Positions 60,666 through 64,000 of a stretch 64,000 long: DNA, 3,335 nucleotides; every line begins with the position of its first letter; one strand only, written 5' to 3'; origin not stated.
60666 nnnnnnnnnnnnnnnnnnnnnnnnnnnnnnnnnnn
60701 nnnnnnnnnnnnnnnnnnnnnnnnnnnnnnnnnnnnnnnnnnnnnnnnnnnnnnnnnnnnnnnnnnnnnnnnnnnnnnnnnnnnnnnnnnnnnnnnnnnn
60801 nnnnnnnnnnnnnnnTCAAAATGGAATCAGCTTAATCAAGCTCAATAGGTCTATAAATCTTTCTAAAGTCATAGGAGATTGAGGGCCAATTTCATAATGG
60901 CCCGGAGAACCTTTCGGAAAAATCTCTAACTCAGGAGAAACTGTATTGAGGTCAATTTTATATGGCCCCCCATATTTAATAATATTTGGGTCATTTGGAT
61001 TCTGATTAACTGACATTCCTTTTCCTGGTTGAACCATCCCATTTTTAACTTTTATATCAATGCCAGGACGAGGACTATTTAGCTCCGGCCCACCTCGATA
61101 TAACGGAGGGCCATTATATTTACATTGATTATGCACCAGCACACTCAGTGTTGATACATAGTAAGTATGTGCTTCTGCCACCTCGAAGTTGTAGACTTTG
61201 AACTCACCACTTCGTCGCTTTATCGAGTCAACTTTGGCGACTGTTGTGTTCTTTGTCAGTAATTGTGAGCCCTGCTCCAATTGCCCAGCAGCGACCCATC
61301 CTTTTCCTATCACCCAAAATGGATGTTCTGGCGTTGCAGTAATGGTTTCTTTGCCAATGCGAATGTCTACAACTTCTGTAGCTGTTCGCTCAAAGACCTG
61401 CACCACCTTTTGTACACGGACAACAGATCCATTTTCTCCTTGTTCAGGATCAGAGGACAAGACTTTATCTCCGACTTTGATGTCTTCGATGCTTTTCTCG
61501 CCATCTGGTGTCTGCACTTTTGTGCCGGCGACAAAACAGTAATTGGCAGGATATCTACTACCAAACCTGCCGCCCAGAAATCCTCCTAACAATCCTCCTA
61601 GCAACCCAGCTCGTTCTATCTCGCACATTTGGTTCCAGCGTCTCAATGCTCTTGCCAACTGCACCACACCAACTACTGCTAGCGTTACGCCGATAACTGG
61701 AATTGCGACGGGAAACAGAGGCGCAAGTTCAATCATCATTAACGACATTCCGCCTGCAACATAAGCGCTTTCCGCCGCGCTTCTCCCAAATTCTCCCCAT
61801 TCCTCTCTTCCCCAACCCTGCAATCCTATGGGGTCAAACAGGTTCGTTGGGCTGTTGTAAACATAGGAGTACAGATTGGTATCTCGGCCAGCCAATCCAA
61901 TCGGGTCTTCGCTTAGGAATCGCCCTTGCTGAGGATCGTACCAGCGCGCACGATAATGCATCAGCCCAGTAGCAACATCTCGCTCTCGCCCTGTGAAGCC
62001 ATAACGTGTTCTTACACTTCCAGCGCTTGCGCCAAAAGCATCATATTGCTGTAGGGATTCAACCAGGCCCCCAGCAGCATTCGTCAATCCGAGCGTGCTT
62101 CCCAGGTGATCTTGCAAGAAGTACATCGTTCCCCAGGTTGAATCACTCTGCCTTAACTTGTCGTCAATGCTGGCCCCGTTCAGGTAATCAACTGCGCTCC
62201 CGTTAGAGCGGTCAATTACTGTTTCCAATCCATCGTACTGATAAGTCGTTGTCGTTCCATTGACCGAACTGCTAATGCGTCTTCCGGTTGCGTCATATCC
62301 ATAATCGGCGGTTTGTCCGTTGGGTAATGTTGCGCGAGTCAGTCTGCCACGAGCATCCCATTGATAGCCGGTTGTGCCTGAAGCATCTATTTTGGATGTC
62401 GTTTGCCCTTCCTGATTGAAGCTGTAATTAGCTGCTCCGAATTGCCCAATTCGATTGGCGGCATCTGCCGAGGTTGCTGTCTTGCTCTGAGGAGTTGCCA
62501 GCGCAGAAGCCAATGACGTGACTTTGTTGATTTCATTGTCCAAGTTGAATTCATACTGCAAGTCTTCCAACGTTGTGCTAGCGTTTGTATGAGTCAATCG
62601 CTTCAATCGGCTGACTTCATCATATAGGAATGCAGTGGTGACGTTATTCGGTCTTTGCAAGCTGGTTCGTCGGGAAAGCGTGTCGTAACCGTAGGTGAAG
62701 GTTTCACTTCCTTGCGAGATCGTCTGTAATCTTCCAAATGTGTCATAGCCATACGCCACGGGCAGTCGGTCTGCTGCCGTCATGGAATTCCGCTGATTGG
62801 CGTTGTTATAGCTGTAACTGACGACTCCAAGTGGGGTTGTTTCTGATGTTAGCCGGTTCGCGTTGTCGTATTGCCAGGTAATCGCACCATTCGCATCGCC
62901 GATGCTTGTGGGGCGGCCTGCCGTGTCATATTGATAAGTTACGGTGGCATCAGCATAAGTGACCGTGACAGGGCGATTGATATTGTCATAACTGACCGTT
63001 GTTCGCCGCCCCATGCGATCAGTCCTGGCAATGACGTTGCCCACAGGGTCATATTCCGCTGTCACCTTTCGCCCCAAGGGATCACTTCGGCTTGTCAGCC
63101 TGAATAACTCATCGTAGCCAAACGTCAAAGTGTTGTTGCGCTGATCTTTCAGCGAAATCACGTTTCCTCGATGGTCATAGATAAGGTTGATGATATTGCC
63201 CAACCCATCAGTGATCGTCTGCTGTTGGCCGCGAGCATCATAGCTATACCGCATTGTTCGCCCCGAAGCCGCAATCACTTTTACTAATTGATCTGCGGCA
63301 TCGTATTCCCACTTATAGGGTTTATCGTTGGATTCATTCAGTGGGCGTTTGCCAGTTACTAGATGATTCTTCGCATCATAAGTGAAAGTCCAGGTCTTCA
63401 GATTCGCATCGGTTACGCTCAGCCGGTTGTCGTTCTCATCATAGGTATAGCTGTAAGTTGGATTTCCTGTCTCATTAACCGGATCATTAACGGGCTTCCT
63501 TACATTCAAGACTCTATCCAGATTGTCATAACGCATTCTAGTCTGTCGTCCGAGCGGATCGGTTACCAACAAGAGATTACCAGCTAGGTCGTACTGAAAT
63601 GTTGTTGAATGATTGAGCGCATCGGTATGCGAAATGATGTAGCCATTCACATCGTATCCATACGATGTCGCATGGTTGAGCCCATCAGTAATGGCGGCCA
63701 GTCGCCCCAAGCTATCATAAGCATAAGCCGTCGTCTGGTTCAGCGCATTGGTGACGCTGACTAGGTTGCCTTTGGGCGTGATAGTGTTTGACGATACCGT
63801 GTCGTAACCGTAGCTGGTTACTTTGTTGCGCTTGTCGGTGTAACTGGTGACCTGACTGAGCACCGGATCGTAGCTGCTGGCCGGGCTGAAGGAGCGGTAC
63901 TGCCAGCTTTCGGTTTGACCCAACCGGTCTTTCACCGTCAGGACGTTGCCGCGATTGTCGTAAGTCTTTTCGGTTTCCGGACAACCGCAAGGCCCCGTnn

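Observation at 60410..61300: AT-rich compositional island covering the toxin tip, immunity gene and leader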

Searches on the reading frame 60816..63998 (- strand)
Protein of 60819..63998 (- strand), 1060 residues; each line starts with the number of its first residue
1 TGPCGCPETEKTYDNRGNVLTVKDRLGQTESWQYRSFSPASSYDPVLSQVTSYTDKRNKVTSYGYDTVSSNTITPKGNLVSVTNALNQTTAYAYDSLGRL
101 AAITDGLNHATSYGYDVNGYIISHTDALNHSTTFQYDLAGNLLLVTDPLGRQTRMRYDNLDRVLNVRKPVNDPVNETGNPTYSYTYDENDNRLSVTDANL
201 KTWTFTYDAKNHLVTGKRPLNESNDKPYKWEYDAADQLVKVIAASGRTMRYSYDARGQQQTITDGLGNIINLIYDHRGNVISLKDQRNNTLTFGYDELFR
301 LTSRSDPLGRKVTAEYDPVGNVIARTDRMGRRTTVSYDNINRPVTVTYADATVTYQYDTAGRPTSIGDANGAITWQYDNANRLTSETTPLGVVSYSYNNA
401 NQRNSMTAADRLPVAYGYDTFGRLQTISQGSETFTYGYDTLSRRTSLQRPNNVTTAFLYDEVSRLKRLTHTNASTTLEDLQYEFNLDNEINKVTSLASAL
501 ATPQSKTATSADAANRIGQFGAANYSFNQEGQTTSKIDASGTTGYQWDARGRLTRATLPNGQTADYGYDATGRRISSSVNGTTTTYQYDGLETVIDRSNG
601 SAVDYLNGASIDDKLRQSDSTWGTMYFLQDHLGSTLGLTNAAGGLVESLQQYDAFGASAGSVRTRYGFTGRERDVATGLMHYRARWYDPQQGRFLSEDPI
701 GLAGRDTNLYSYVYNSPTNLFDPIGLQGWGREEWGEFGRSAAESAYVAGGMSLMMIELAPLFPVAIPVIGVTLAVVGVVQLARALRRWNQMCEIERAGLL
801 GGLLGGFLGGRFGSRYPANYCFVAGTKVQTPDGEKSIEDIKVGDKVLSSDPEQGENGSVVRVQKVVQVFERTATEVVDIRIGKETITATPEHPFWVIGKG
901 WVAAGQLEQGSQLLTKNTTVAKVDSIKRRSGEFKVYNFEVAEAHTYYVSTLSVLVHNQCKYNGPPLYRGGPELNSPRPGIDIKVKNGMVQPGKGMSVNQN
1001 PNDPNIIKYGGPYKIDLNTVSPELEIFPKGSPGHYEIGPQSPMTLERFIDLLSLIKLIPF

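Call 7: search_protein_families(library=pfam, proteins=[window:60816-63935:-], max_evalue=0.1)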
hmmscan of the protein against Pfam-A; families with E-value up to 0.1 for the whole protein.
window:60816-63935:- (1039 aa): 9 families
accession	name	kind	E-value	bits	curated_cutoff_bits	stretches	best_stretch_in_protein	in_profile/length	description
PF05593.20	RHS_repeat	-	7.8e-76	249.7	22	16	336-371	1-37/38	RHS Repeat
PF07591.16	PT-HINT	-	3.4e-23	82.9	27.7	1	807-937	2-137/137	Pretoxin HINT domain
PF13403.11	Hint_2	-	2e-07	31.9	28.4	1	800-877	2-79/147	Hint domain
PF08517.17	AXH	-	1.7e-05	25.7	33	1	801-881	1-87/116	Ataxin-1 and HBP1 module (AXH)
PF01079.26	Hint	-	0.00011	22.3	29.7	1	798-873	11-86/213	Hint module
PF14890.11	Intein_splicing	-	0.00013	22.3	35.8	1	838-904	32-104/155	Intein splicing domain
PF05203.21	Hom_end_hint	-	0.00073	20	32.1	1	800-843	1-42/228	Hom_end-associated Hint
PF18648.8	ADPRTs_Tse2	-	0.0016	19.5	26.6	1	947-1031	18-125/137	Tse2 ADP-ribosyltransferase toxin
PF03527.20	RHS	-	0.013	15.8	27.9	0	605-627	3-25/38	RHS protein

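Call 77: search_protein_families(library=ncbifam, proteins=[window:60819-63998:-], max_evalue=0.01)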
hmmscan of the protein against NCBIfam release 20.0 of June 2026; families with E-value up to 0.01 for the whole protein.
window:60819-63998:- (1060 aa): 6 families
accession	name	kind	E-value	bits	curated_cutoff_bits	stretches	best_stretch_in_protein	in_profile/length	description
TIGR01643.1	YD_repeat_2x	repeat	1.9e-62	205.4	15.8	10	77-113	5-41/42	YD repeat-containing protein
NF041261.1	RHS_core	equivalog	2.1e-42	145.1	2000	6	10-215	494-674/1261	RHS element core protein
TIGR03696.1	Rhs_assc_core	domain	1.7e-22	79.7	32.5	1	652-726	1-76/76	RHS repeat-associated core domain-containing protein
TIGR01445.1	intein_Nterm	domain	1.8e-06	28.8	24.5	1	821-895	1-82/83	intein N-terminal splicing region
NF011418.0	PRK14845.1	equivalog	0.00047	18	756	1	825-916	48-133/1049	translation initiation factor IF-2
NF007072.0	PRK09519.1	equivalog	0.0019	16.6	1024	1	816-913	247-344/790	intein-containing recombinase RecA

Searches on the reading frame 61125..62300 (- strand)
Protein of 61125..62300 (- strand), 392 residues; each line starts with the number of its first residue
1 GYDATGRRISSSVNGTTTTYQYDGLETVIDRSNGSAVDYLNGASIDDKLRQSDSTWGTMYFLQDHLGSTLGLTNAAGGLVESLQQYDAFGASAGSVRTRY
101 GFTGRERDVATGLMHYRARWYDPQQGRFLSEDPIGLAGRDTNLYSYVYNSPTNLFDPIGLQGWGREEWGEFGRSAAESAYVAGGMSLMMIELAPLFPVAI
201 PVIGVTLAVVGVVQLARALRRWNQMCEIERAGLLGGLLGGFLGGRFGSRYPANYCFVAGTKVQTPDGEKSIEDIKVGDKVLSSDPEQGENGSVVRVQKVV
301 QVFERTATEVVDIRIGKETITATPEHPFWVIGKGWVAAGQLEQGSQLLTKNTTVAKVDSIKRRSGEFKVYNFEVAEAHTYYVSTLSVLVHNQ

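Call 24: find_related_loci(query=window:61125-62300:-, collection=genome_contigs, flank=6000)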
Query window:61125-62300:- (392 aa) in genome_contigs; peptide patterns used: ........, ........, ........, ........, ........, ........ (x = any residue, [..] = any of these).
251 stretches matched a pattern; 68 encode a relative of the query (tblastn E <= 1e-3); 68 distinct loci.
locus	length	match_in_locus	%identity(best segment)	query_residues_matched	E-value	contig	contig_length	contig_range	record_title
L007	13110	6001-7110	41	2-391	9e-75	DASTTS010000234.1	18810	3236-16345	MAG TPA_asm: Pyrinomonadaceae bacterium isolate SMAG_U2312 k141_657474, whole genome shotgun sequence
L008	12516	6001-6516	61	1-171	1e-59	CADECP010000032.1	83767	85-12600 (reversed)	MAG: uncultured Acidobacteria bacterium isolate Acidobacteria sp. RBC074 genome assembly, contig: MAG074_32, whole genom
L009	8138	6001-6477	64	1-159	6e-58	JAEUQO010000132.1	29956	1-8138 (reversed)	MAG: Acidobacteria bacterium isolate new MAG-253 k141_2474999, whole genome shotgun sequence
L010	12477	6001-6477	62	1-160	2e-57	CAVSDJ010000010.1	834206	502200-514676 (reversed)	MAG: Blastocatellia bacterium isolate MFD01916.bin.3.112 genome assembly, contig: contig_9977, whole genome shotgun sequ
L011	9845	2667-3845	33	2-391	8e-47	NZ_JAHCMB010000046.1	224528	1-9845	Paenibacillus sinensis strain HN-1 scaffold79, whole genome shotgun sequence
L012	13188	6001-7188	30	5-391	2e-45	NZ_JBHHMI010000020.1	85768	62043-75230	Paenibacillus enshidis strain KCTC 33519 NODE_20_length_85768_cov_106.480856, whole genome shotgun sequence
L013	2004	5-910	33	102-391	6e-43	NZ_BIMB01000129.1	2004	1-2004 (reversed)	Paenibacillus elgii NBRC 100335 PEL01S_CON000129, whole genome shotgun sequence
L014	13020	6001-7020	32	75-391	5e-41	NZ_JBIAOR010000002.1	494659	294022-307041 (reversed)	Brevibacillus sp. NPDC003359 NPDC003359_401_C7.ctg-0002, whole genome shotgun sequence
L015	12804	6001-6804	35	121-391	2e-40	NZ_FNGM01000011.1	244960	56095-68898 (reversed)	Paenibacillus jilunlii strain CGMCC 1.10239, whole genome shotgun sequence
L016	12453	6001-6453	41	237-391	8e-32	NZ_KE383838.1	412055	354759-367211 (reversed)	Paenibacillus assamensis DSM 18201 H580DRAFT_scaffold00003.3, whole genome shotgun sequence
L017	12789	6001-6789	46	41-391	2e-31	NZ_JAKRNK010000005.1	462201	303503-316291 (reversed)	Paenibacillus sp. ACRRX NODE_5_length_462201_cov_20.350000_pilon, whole genome shotgun sequence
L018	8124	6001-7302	39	69-391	1e-31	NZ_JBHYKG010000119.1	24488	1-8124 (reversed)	Kitasatospora sp. NPDC058965 NPDC058965_T45_A12.ctg-0119, whole genome shotgun sequence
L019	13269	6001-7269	45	2-391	2e-31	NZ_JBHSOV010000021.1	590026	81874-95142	Cohnella faecalis strain CGMCC 1.13587 GCM70022185_51, whole genome shotgun sequence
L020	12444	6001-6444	43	241-391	2e-29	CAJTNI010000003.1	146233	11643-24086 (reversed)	MAG TPA_asm: uncultured Christensenella sp. isolate MGBC105483 genome assembly, contig: MGBC105483.3, whole genome shotg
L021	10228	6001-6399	43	255-391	1e-27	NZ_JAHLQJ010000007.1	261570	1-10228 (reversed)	Paenibacillus brevis strain MSJ-6 Scaffold7, whole genome shotgun sequence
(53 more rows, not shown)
